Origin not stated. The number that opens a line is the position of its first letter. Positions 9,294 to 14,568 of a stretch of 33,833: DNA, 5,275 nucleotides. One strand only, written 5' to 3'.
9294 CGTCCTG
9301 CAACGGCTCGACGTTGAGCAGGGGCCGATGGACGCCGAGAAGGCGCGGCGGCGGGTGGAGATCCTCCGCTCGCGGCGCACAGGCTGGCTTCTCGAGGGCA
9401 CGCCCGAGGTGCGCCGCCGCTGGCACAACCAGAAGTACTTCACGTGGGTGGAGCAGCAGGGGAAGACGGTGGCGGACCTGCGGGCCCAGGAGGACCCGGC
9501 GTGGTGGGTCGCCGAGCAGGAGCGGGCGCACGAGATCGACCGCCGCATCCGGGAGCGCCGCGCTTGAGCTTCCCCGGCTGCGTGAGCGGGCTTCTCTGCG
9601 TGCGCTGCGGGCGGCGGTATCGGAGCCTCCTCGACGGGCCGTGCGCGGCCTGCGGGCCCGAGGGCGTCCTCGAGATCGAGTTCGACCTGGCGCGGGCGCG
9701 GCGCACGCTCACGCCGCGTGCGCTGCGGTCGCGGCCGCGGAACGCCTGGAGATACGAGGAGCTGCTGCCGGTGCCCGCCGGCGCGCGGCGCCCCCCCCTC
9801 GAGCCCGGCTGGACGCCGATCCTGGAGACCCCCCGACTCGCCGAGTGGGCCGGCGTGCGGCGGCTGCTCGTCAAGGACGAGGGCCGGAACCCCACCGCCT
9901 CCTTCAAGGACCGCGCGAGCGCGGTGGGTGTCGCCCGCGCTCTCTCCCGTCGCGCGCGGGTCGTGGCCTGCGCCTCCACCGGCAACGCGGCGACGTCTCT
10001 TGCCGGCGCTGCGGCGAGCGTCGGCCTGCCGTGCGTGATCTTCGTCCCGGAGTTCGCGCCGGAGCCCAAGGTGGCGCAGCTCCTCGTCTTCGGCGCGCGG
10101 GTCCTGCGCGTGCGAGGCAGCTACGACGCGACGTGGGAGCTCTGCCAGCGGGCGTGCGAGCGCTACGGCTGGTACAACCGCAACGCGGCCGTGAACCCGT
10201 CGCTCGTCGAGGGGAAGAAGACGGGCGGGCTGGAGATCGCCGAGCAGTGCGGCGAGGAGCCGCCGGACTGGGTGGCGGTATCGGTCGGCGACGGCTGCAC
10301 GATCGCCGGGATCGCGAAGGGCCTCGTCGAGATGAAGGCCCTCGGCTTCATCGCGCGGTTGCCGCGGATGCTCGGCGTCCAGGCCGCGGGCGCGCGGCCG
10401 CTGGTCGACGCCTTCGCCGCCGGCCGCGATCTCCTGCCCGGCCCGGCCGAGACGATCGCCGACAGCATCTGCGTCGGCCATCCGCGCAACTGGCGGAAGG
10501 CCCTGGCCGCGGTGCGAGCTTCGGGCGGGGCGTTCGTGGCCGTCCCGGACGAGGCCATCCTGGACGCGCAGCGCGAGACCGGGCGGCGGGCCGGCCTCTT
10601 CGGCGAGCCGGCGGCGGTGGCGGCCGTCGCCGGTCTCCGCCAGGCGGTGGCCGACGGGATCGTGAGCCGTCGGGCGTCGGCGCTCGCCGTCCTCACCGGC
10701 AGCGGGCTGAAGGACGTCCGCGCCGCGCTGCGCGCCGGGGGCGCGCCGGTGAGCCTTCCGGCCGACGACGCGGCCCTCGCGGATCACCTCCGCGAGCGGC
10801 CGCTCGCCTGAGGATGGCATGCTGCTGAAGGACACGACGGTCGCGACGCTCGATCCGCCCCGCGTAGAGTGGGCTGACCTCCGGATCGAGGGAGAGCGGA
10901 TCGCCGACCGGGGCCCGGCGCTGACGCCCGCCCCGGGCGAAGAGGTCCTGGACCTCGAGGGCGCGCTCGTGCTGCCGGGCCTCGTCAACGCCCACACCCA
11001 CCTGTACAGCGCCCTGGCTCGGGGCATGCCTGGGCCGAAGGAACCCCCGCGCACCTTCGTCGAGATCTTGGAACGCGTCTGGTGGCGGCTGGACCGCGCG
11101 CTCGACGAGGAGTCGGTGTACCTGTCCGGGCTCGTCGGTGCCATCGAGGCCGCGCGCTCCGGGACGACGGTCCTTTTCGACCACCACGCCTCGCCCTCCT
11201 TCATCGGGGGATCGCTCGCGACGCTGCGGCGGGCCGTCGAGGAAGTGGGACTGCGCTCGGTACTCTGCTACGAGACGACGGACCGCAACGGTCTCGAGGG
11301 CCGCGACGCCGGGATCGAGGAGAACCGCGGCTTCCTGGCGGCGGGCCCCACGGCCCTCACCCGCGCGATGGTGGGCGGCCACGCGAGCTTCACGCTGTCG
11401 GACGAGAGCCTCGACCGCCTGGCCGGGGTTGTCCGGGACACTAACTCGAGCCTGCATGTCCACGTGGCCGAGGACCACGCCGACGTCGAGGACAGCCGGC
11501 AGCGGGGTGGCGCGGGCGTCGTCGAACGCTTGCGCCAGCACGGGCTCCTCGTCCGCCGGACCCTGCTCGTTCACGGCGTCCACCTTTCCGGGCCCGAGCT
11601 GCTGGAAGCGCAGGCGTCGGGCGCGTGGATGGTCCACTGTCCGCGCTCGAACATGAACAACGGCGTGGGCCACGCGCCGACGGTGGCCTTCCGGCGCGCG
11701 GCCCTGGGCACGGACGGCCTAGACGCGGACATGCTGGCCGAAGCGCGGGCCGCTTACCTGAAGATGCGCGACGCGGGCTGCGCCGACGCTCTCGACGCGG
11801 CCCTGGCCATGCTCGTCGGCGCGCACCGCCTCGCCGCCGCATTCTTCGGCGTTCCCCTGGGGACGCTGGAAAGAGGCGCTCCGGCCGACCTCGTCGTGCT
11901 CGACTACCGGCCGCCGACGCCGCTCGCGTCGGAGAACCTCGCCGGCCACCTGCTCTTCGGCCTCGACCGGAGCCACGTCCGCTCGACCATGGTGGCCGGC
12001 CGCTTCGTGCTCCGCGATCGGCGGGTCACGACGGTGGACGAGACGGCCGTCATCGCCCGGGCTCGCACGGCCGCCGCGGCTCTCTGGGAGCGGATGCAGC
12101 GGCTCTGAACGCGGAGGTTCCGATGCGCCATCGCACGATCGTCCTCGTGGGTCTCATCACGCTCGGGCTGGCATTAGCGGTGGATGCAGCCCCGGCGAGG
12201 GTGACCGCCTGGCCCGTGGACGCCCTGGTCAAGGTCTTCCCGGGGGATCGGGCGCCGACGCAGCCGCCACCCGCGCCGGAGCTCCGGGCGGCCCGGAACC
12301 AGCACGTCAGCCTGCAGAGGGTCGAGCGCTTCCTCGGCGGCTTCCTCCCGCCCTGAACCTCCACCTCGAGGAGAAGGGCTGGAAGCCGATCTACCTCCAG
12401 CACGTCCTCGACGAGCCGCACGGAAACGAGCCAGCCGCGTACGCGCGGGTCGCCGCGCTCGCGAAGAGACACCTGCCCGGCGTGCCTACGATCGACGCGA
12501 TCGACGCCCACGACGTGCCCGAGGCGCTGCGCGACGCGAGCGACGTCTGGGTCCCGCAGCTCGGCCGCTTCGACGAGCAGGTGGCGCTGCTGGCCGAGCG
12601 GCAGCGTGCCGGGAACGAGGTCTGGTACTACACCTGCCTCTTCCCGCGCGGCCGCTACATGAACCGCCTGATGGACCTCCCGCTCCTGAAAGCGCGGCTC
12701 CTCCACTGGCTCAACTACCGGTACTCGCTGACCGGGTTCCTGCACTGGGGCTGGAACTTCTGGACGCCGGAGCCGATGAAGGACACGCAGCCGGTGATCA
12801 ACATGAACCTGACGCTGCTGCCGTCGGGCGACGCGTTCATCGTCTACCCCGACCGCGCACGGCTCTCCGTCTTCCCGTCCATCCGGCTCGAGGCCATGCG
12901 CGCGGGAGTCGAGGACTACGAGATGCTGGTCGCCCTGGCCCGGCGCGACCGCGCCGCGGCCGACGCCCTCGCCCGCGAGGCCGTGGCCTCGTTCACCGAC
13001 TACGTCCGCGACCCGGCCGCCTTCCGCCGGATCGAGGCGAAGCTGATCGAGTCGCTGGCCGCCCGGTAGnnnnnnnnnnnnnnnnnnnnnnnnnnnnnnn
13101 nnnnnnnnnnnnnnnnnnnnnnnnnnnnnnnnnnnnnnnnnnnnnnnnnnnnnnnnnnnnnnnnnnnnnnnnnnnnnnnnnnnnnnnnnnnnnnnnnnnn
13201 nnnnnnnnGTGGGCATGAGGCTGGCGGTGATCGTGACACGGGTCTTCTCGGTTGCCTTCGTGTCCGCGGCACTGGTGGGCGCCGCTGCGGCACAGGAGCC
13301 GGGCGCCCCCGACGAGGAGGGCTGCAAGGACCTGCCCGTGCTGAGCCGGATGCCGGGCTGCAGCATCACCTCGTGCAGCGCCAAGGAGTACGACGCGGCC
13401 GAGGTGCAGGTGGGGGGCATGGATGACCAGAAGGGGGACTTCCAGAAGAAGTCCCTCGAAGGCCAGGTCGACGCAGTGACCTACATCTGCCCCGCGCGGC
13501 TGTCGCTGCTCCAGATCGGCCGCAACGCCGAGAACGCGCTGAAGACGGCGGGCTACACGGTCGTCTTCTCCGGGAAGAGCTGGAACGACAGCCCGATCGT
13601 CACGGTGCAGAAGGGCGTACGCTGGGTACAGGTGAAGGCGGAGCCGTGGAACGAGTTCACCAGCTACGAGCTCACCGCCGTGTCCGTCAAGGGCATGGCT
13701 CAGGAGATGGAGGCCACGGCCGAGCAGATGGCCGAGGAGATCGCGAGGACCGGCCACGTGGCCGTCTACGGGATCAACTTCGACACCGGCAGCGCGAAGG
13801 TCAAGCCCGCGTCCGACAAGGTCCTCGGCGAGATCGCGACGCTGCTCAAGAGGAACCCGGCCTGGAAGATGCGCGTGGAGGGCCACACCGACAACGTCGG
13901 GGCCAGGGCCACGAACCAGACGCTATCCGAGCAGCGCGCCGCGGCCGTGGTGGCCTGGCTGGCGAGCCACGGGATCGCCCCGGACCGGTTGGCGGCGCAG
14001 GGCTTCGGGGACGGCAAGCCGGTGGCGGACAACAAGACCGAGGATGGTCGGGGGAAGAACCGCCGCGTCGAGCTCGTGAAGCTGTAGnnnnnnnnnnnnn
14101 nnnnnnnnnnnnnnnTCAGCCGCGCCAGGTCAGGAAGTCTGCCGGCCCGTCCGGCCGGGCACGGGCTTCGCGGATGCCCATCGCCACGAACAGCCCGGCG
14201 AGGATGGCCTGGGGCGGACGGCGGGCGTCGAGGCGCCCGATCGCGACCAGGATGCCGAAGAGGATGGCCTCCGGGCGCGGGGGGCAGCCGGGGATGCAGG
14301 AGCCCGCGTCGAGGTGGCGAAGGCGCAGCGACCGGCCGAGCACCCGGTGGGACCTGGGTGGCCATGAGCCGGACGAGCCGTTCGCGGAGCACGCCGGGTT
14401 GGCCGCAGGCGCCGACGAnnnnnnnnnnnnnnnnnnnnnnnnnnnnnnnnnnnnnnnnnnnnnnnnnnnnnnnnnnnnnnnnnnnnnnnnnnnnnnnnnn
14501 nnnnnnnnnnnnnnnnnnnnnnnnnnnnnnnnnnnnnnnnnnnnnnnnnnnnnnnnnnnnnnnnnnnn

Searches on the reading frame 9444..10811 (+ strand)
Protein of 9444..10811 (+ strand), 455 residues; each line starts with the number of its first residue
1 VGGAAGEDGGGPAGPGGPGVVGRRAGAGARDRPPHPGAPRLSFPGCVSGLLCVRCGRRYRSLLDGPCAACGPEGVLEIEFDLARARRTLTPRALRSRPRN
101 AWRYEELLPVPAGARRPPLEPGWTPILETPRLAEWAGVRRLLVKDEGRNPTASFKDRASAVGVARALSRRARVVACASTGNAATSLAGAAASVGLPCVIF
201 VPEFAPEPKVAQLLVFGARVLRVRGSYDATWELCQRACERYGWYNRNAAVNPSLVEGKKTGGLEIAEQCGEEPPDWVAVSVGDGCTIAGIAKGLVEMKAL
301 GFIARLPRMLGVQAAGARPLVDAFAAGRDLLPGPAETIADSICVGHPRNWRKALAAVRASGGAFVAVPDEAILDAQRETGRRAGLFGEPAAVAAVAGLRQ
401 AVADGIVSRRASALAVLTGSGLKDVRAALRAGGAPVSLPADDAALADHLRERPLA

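Call 8: search_protein_families(library=pfam, proteins=[window:9444-10811:+], max_evalue=0.01)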
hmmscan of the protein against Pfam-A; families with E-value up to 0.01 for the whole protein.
window:9444-10811:+ (455 aa): 1 family
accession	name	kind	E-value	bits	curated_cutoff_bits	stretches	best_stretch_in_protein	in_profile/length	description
PF00291.31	PALP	-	1.6e-72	244.8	35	1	121-419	5-295/295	Pyridoxal-phosphate dependent enzyme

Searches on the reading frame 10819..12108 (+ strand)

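Call 8: search_protein_families(library=pfam, proteins=[window:10819-12108:+], max_evalue=0.01)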
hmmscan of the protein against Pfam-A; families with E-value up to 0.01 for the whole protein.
window:10819-12108:+ (429 aa): 2 families
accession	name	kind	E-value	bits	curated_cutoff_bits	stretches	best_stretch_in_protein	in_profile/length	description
PF01979.26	Amidohydro_1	-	2.3e-37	129.5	25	1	50-397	1-345/345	Amidohydrolase family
PF07969.17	Amidohydro_3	-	7.9e-12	45.8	29.7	2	42-87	1-48/472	Amidohydrolase family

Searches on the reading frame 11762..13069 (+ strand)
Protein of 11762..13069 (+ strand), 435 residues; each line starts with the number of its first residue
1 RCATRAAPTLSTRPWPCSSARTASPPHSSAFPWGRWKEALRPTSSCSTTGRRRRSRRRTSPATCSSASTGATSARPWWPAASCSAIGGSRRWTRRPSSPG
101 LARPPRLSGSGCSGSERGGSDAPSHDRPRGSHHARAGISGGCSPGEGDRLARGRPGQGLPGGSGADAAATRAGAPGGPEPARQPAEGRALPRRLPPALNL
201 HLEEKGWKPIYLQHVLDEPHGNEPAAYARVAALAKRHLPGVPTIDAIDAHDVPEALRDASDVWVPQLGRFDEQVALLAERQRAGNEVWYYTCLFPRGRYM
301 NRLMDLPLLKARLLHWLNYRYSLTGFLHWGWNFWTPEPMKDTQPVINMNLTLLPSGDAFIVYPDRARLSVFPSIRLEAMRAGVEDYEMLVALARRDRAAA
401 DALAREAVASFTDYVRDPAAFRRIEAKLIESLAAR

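Call 24: search_protein_families(library=pfam, proteins=[window:11762-13069:+], max_evalue=0.01)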
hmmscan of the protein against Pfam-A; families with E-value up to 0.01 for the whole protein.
window:11762-13069:+ (435 aa): 1 family
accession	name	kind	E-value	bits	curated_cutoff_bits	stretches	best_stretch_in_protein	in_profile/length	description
PF13320.12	GH123_cat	-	8.8e-37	127.6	23.1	1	194-390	138-322/324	Glycoside hydrolase 123, catalytic domain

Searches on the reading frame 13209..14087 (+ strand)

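Call 8: search_protein_families(library=pfam, proteins=[window:13209-14087:+], max_evalue=0.01)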
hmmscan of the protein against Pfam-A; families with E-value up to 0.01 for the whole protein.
window:13209-14087:+ (292 aa): 2 families
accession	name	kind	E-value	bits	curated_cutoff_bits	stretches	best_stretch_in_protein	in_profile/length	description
PF00691.25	OmpA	-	9.3e-24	84.1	27.2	1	191-285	2-98/98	OmpA family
PF05359.17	DUF748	-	0.00011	20.9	50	1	188-230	880-922/1037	Domain of Unknown Function (DUF748)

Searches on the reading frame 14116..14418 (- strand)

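Call 24: search_protein_families(library=pfam, proteins=[window:14116-14418:-], max_evalue=0.01)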
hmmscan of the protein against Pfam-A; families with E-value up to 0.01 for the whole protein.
window:14116-14418:- (100 aa): 1 family
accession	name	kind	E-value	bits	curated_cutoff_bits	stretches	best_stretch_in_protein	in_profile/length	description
PF01058.29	Oxidored_q6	-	0.0089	16.2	27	0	34-56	103-125/128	NADH ubiquinone oxidoreductase, 20 Kd subunit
